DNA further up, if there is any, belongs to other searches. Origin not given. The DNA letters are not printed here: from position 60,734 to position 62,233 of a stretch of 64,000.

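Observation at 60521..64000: Candidate cohesin-dockerin-assembled cell-surface phosphate-capture complex under Pho-box control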

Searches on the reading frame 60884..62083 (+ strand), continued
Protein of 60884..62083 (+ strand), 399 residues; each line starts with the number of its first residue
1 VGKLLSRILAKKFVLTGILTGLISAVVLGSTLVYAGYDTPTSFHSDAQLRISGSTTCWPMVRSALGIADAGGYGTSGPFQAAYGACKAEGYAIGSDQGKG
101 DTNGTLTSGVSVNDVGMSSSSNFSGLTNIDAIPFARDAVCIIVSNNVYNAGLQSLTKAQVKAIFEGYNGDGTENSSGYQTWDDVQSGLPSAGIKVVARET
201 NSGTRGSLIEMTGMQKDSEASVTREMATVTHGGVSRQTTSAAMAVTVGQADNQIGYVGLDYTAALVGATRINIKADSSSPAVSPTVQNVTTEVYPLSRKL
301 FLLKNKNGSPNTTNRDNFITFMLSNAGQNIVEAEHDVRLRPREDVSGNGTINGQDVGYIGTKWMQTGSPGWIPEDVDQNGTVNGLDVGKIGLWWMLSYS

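Call 48: search_protein_families(library=pfam, proteins=[L002:6521-8992:+, L002:9070-10029:+, L002:10121-12949:+, L002:12942-14657:+, L002:14707-15306:+, L007:5297-5893:+, L006:2550-3866:+, L006:3951-4388:+, L002:1468-2721:-, L002:252-1406:-], max_evalue=0.1)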
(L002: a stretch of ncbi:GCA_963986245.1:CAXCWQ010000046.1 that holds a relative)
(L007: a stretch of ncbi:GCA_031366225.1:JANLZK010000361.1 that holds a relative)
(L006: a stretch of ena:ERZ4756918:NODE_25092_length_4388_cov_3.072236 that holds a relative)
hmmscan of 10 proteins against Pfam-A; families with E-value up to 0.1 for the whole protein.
L002:6521-8992:+ (823 aa): 2 families
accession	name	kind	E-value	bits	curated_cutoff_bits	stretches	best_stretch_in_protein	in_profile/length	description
PF07705.17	CARDB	-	1.8e-24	86.3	22.7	2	178-284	3-100/101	CARDB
PF14155.11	DUF4307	-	0.0098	16.2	27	1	11-71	3-64/111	Domain of unknown function (DUF4307)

L002:9070-10029:+ (319 aa): 0 families

L002:10121-12949:+ (942 aa): 4 families
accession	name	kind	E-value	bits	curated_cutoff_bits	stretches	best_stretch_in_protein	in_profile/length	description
PF00041.27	fn3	-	1.8e-16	60.6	25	3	528-616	1-83/84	Fibronectin type III domain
PF13408.12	Zn_ribbon_recom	-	0.0034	18.2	25.3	0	494-519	20-43/58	Recombinase zinc beta ribbon domain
PF01108.23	Tissue_fac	-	0.019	15.3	27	0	324-410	17-105/107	Tissue factor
PF25788.1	Ig_Rha78A_N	-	0.033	14.9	27.4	0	576-611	56-93/105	Rha78A-like, N-terminal immunoglobulin domain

L002:12942-14657:+ (571 aa): 6 families
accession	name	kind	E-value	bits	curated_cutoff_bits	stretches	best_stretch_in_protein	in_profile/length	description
PF07705.17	CARDB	-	1.6e-53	179.5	22.7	3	417-517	2-99/101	CARDB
PF19516.4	DUF6049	-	2.6e-05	23.5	30.1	0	169-235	35-87/708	Family of unknown function (DUF6049)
PF22544.2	HYDIN_VesB_CFA65-like_Ig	-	0.0024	18.5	25.5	0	38-68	46-76/100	HYDIN/CFA65/VesB-like, Ig-like domain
PF02018.23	CBM_4_9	-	0.0041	17.9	25.9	0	181-258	38-116/136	Carbohydrate binding domain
PF00630.25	Filamin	-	0.022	16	26.9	0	365-446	7-75/93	Filamin/ABP280 repeat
PF22076.2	Cep192_D6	-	0.034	14.8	35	1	37-86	43-90/101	Cep192 domain 6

L002:14707-15306:+ (199 aa): 1 family
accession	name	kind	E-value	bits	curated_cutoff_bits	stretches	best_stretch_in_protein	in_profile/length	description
PF13584.12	BatD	-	0.092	13.8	24.1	0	57-139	3-66/92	BatD DUF11 like domain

L007:5297-5893:+ (199 aa): 1 family
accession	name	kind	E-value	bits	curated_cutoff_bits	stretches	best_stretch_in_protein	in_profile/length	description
PF00963.24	Cohesin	-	0.0019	18.8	24.1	1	45-93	11-59/139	Cohesin domain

L006:2550-3866:+ (438 aa): 3 families
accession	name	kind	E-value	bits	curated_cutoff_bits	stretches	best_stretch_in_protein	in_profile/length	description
PF07705.17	CARDB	-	1.9e-17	63.8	22.7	1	181-280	2-100/101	CARDB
PF00963.24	Cohesin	-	1.3e-08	35.6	24.1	1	49-177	8-138/139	Cohesin domain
PF19516.4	DUF6049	-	0.0036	16.4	30.1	1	8-81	4-87/708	Family of unknown function (DUF6049)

L006:3951-4388:+ (146 aa): 2 families
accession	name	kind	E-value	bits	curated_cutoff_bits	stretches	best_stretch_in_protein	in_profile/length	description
PF10633.15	NPCBM_assoc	-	0.037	14.6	24.4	0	48-76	1-29/78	NPCBM-associated, NEW3 domain of alpha-galactosidase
PF06280.18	fn3_5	-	0.09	13.9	27.6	0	93-133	41-85/112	Fn3-like domain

L002:1468-2721:- (417 aa): 2 families
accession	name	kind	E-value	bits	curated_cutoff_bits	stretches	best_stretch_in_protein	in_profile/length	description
PF07705.17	CARDB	-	1e-17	64.6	22.7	1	254-351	2-100/101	CARDB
PF00404.24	Dockerin_1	-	4.1e-06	27.3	22.9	1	362-406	3-50/57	Dockerin type I domain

L002:252-1406:- (384 aa): 8 families
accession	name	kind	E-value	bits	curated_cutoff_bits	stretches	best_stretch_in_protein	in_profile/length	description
PF01436.27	NHL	-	8.1e-14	51.3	20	3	125-150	3-27/28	NHL repeat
PF21783.3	YNCE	-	7.6e-12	45.6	27.1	3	218-298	252-332/339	YNCE-like beta-propeller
PF10282.15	Lactonase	-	7.4e-09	35.7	21.7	1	172-278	207-319/344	Lactonase, 7-bladed beta-propeller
PF02239.22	Cytochrom_D1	-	7.5e-06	25.2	25.5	1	97-207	8-118/368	Cytochrome D1 heme domain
PF00404.24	Dockerin_1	-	1.8e-05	25.2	22.9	1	329-374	3-51/57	Dockerin type I domain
PF25174.1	Beta-prop_THOC3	-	2.8e-05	23.7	305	1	171-316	52-195/272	THOC3 beta-propeller domain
PF01731.26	Arylesterase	-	0.0011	19.6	21.3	0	166-193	54-81/86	Arylesterase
PF00781.29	DAGK_cat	-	0.046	13.8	23.6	0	242-279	78-115/125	Diacylglycerol kinase catalytic domain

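Call 53: find_related_loci(query=A2, collection=genome_contigs, flank=10000)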
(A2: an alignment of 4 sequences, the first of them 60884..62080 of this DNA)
Query A2 (399 aa) in genome_contigs; peptide patterns used: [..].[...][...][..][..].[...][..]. (x = any residue, [..] = any of these).
19 stretches matched a pattern; 1 encode a relative of the query (tblastn E <= 1e-3); 1 distinct loci.
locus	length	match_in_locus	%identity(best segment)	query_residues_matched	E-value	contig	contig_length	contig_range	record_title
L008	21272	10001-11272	30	18-399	1e-42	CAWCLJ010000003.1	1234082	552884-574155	MAG: uncultured Chloroflexia bacterium isolate MFD03726.bin.1.62 genome assembly, contig: contig_34125, whole genome sho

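Call 54: search_protein_representatives(protein=window:60884-62083:+)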
Query: 399 residues. Proteins with E-value up to 0.001 (for the whole library): 674; up to 1e-10: 82; up to 1e-30: 14. The best 150 are listed.
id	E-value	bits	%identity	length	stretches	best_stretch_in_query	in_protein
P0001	6.2e-260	878.1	100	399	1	1-399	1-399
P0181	4.2e-46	174.3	43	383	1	7-398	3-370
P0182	8.6e-45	170.0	37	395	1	10-399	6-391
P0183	3.3e-44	168.1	38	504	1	32-398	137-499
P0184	2.5e-43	165.2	35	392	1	7-398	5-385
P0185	9.0e-43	163.4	38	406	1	8-398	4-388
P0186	1.2e-39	153.1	36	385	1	11-399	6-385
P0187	1.7e-36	142.7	39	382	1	7-396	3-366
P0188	5.3e-36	141.1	34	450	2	169-398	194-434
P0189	6.3e-36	140.8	39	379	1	3-398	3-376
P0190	1.9e-33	132.7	35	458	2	181-398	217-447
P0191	6.9e-33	130.8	37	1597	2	22-398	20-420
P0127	8.0e-32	127.3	39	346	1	98-398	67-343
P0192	7.0e-31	124.2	33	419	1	35-394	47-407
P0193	3.2e-30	122.0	37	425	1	34-399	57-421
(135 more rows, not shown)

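Call 57: list_cluster_members(proteins=[window:60884-62080:+, window:53319-54236:+, window:56004-56756:+, window:14804-16726:-, window:28742-31867:+, window:57494-58195:-])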
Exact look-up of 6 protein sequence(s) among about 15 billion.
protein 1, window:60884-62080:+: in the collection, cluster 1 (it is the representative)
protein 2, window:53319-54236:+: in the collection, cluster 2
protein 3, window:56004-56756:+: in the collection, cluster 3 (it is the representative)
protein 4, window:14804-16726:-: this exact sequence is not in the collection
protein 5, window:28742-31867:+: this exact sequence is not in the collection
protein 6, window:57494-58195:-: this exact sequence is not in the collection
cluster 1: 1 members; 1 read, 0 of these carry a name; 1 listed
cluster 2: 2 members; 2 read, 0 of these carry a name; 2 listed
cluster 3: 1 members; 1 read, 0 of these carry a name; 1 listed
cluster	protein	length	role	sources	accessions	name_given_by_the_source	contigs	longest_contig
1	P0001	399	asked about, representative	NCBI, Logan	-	-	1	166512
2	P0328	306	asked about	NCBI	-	-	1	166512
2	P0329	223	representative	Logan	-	-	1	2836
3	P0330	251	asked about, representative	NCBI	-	-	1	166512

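Call 58: search_protein_families(library=pfam, proteins=[L008:5744-7315:+, L008:7390-7827:+, L008:7898-8797:+, L008:9929-11344:+, L008:3797-5269:-, L008:13675-15429:+, L008:15451-17538:+, L008:17469-18257:+, L008:2189-2656:+, L008:716-1300:-], max_evalue=0.01)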
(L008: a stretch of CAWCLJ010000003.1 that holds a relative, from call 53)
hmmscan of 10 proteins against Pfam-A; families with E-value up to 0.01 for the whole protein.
L008:5744-7315:+ (523 aa): 2 families
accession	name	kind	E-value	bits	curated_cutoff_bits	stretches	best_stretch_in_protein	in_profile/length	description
PF01833.30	TIG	-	1.5e-49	166.3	20.9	6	34-109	1-81/84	IPT/TIG domain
PF20144.5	TIG_SUH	-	6.5e-13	49.1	24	0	34-73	2-41/94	TIG domain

L008:7390-7827:+ (145 aa): 1 family
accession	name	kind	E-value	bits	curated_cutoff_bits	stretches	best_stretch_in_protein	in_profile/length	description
PF01797.21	Y1_Tnp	-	7.2e-42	142.8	23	1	10-130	2-121/121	Transposase IS200 like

L008:7898-8797:+ (299 aa): 0 families

L008:9929-11344:+ (471 aa): 3 families
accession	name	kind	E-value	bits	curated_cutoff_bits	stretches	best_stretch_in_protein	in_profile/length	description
PF12849.12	PBP_like_2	-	5.9e-20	72.6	27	1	55-357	12-263/267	PBP superfamily domain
PF00404.24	Dockerin_1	-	8e-07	29.6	22.9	1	378-436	2-49/57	Dockerin type I domain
PF12727.12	PBP_like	-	1.3e-05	24.9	27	1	202-293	67-155/193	PBP superfamily domain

L008:3797-5269:- (490 aa): 1 family
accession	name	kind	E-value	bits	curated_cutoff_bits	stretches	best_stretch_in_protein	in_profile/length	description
PF00963.24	Cohesin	-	4.1e-12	46.9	24.1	1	41-178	2-139/139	Cohesin domain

L008:13675-15429:+ (584 aa): 1 family
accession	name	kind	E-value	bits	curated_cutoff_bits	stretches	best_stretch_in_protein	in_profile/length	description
PF06030.18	WxLIP_PGBD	-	0.00082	19.8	27.3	1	40-136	20-118/121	WxL Interacting Protein, peptidoglycan binding domain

L008:15451-17538:+ (695 aa): 1 family
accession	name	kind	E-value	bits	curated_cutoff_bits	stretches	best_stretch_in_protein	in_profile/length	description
PF00963.24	Cohesin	-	6.3e-12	46.3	24.1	1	41-147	2-108/139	Cohesin domain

L008:17469-18257:+ (262 aa): 1 family
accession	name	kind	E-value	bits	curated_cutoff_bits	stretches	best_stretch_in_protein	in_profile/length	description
PF00963.24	Cohesin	-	5.1e-07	30.4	24.1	1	108-259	2-139/139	Cohesin domain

L008:2189-2656:+ (155 aa): 0 families

L008:716-1300:- (194 aa): 2 families
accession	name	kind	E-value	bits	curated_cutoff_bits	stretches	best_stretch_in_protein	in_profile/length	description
PF01694.28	Rhomboid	-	1.4e-33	116.5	22.6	1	45-180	4-142/143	Rhomboid domain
PF08551.15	DUF1751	-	0.00016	22.7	22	1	43-123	6-87/99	Eukaryotic integral membrane protein (DUF1751)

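Call 74: predict_structure(alignment_id=A3)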
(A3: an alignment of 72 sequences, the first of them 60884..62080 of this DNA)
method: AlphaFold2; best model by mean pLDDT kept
length: 399 residues; sequences in the alignment: 72
mean_pLDDT: 89.9   pTM: 0.85
mean pLDDT of the five models: 89.9, 89.2, 88.8, 88.3, 87.4
residues with pLDDT >= 90: 316; 70-90: 29; 50-70: 47; < 50: 7
segments of 3 or more residues with pLDDT < 50: 31-33
pLDDT, mean of each block of 10 residues (from residue 1): 62 56 51 52 89 94 96 96 96 91 69 91 94 98 98 98 90 90 97 95 89 78 86 93 97 97 96 98 98 97 94 97 96 95 97 98 97 96 98 97
secondary structure, 60 per line:
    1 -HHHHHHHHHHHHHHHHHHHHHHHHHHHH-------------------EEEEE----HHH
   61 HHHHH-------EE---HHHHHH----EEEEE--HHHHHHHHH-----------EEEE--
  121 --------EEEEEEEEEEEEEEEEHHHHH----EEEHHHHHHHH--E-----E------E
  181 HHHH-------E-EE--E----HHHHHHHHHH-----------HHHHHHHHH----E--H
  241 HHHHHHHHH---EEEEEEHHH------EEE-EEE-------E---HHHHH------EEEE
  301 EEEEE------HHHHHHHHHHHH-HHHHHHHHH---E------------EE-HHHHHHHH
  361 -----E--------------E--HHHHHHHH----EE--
elements in order: H2-29 E49-53 H58-65 H78-83 E88-92 H95-103 E115-118 E129-144 H145-149 E154-156 H157-164 H181-184 H203-212 H224-232 H240-249 E253-258 E268-270 E272-274 H286-290 E297-305 H312-323 H325-333 H353-360 H384-391

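Call 77: fold_search(model_id=the predicted structure, library=pdb)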
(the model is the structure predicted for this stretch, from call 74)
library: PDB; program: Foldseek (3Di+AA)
matches with E <= 10: 1725; with E <= 0.001: 889
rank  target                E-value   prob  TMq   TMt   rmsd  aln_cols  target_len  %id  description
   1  1twy_A                1.4e-16  1.00  0.55  0.85   3.0       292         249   19  Crystal structure of an ABC-type phosphate transport receptor from Vibrio cholerae (released 2004-12-21)
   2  9l8j_B                1.4e-16  1.00  0.42  0.65   6.1       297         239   20  Crystal structure of a putative phosphate binding protein from Synechocystis sp. PCC 6803 reveals an evolutionary hots (released 2025-12-31)
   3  4omb_A                1.7e-16  1.00  0.48  0.63   6.5       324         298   23  Phosphate binding protein (released 2014-12-10)
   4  4jwo                  2.0e-16  1.00  0.56  0.76   3.3       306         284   18  The crystal structure of a possible phosphate binding protein from Planctomyces limnophilus DSM 3776 (released 2013-04-24)
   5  4gd5_A                2.3e-16  1.00  0.47  0.72   4.6       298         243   23  X-ray Crystal Structure of a Putative Phosphate ABC Transporter Substrate-Binding Protein with Bound Phosphate from Cl (released 2012-08-15)
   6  1twy_B                2.6e-16  1.00  0.53  0.84   3.3       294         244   21  Crystal structure of an ABC-type phosphate transport receptor from Vibrio cholerae (released 2004-12-21)
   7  4q8r                  5.9e-16  1.00  0.46  0.71   4.7       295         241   23  Crystal structure of a Phosphate Binding Protein (PBP-1) from Clostridium perfringens (released 2014-11-05)
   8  4exl_B                9.9e-16  1.00  0.48  0.70   4.7       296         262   18  Crystal structure of phosphate ABC transporter, periplasmic phosphate-binding protein PstS 1 (PBP1) from Streptococcus (released 2012-05-30)
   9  4exl_A                1.6e-15  1.00  0.47  0.68   5.0       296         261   18  Crystal structure of phosphate ABC transporter, periplasmic phosphate-binding protein PstS 1 (PBP1) from Streptococcus (released 2012-05-30)
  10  4n13                  1.7e-15  1.00  0.52  0.78   4.3       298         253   22  Crystal Structure of PstS (BB_0215) from Borrelia burgdorferi (released 2014-01-22)
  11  9l8j_D                2.2e-15  1.00  0.42  0.66   6.1       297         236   20  Crystal structure of a putative phosphate binding protein from Synechocystis sp. PCC 6803 reveals an evolutionary hots (released 2025-12-31)
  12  9l8j_A                2.2e-15  1.00  0.42  0.64   5.5       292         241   21  Crystal structure of a putative phosphate binding protein from Synechocystis sp. PCC 6803 reveals an evolutionary hots (released 2025-12-31)
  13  1twy_E                2.3e-15  1.00  0.55  0.85   3.1       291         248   19  Crystal structure of an ABC-type phosphate transport receptor from Vibrio cholerae (released 2004-12-21)
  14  4exl_D                3.2e-15  1.00  0.46  0.68   5.2       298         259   18  Crystal structure of phosphate ABC transporter, periplasmic phosphate-binding protein PstS 1 (PBP1) from Streptococcus (released 2012-05-30)
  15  9jwy                  3.8e-15  1.00  0.46  0.58   7.2       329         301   18  Crystal structure of PstS from Candidatus Pelagibacter sp. HTCC7211 in complex with phosphate (released 2025-07-30)
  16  1twy_F                6.0e-15  1.00  0.54  0.84   3.3       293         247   19  Crystal structure of an ABC-type phosphate transport receptor from Vibrio cholerae (released 2004-12-21)
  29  4pqj_C                6.2e-13  1.00  0.45  0.62   5.8       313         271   23  Crystal structure of a phosphate binding protein (released 2015-03-18)
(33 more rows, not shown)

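Call 91: find_related_loci(query=A2, collection=metagenome_contigs, flank=8000)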
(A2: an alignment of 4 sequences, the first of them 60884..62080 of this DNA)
Query A2 (399 aa) in metagenome_contigs; peptide patterns used: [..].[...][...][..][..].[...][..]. (x = any residue, [..] = any of these).
42 stretches matched a pattern; 2 encode a relative of the query (tblastn E <= 1e-3); 2 distinct loci.
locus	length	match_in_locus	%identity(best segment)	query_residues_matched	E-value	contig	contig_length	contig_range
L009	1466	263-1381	36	2-398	8e-59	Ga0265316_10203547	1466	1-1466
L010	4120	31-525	33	254-398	6e-20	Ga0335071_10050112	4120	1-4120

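Call 92: find_encoding_contigs(protein=P0181, flank=10000, max_places=3)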
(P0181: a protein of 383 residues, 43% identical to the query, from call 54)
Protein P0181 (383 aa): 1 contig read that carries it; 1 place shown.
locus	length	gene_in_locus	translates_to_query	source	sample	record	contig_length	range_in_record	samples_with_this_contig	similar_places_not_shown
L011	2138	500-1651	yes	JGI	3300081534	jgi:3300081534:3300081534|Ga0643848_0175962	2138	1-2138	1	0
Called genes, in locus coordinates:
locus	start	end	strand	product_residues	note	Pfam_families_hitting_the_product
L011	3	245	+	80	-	?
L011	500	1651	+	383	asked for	PF12849:PBP_like_2, PF00404:Dockerin_1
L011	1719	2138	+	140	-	?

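Call 98: find_encoding_contigs(protein=P0182, flank=10000, max_places=4)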
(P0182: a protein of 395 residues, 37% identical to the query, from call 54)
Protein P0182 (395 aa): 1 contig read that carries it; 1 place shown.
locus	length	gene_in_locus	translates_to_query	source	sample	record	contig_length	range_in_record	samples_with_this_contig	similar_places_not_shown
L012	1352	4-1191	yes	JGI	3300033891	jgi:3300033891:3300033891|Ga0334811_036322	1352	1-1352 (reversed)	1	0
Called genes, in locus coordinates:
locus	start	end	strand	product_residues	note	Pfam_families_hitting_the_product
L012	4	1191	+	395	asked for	PF12849:PBP_like_2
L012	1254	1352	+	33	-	?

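Call 99: find_encoding_contigs(protein=P0184, flank=10000, max_places=4)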
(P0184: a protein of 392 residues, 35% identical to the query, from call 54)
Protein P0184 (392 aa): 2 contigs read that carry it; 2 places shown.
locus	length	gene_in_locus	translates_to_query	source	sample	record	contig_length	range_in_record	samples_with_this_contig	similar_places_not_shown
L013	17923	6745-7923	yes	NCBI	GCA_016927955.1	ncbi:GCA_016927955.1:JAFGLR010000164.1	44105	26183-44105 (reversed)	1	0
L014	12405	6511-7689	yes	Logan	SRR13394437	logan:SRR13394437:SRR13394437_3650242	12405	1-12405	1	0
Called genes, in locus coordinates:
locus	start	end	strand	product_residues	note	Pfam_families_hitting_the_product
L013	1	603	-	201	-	PF12849:PBP_like_2, PF12727:PBP_like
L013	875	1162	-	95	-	PF13263:PHP_C (weak)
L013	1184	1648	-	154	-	-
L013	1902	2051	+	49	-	-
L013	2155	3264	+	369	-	PF01547:SBP_bac_1, PF12849:PBP_like_2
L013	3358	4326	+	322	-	PF00528:BPD_transp_1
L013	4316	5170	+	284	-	PF00528:BPD_transp_1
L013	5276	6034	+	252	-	PF02463:SMC_N (weak), PF00005:ABC_tran, PF13304:AAA_21 (faint)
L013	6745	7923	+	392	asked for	PF12849:PBP_like_2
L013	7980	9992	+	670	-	PF00963:Cohesin, PF01833:TIG, PF00963:Cohesin (weak)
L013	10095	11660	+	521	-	-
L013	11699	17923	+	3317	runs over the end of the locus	PF00963:Cohesin, PF01833:TIG, PF01833:TIG, PF00963:Cohesin, PF00963:Cohesin, PF01833:TIG, PF00963:Cohesin, PF01833:TIG, +2 more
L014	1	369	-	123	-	?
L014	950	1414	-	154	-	-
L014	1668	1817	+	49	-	-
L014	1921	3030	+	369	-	PF01547:SBP_bac_1, PF12849:PBP_like_2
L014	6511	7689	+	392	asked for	PF12849:PBP_like_2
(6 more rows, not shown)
